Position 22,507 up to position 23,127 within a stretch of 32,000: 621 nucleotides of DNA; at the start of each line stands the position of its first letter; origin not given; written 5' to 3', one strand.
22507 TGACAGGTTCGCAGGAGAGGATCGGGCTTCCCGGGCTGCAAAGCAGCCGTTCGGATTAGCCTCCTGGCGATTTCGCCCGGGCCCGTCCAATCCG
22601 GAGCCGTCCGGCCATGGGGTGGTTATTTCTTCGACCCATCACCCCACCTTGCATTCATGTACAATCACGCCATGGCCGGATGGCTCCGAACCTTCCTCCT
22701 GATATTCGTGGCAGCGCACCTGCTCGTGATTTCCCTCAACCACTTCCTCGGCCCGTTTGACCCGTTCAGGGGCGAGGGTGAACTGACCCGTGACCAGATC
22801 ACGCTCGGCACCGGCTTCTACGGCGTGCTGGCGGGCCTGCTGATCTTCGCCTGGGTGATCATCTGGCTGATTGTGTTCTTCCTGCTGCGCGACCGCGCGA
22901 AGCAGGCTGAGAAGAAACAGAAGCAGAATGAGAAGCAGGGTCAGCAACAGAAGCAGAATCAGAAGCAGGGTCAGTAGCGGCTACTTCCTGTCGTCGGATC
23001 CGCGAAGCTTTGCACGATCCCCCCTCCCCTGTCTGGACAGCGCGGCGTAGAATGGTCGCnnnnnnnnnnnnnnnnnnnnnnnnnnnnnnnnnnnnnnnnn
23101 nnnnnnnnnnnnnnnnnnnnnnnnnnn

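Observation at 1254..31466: Intergenic space is tiled by one modular repeat vocabulary covering about 5.5 kb of the 32 kb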

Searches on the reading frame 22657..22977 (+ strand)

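Call 19: search_protein_families(library=pfam, proteins=[window:22657-22977:+])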
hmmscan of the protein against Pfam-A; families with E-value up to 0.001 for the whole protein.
window:22657-22977:+ (106 aa): 0 families

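Call 29: search_protein_families(library=ncbifam, proteins=[window:22657-22977:+], max_evalue=0.01)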
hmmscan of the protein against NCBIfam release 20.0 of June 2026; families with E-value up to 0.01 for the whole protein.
window:22657-22977:+ (106 aa): 7 families
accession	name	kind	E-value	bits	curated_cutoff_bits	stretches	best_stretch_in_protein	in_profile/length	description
NF045849.1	ICE_MMCAP2_0565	equivalog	0.00038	20.1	40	1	47-93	9-55/80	Mbov_0395 family pilin-like conjugal transfer protein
NF049868.1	FhaB_Rv0019c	equivalog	0.00044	20.3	125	1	59-102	10-54/158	FHA domain-containing protein FhaB/FipA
NF041023.1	PP0621_fam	subfamily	0.0018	18.5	45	1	63-98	3-37/71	PP0621 family protein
NF038216.1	ABZJ_00895_fam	subfamily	0.003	17.4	33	1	12-87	69-134/134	ABZJ_00895 family protein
NF006283.1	PRK08455.1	equivalog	0.0041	16.8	187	1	57-104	22-69/182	flagellar basal body-associated protein FliL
NF050100.1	SepX_GlpR_3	exception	0.006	16.4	150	1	61-102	5-50/209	divisome protein SepX/GlpR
NF033218.1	anchor_AmaP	equivalog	0.0092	15.8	55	0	6-88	1-82/166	alkaline shock response membrane anchor protein AmaP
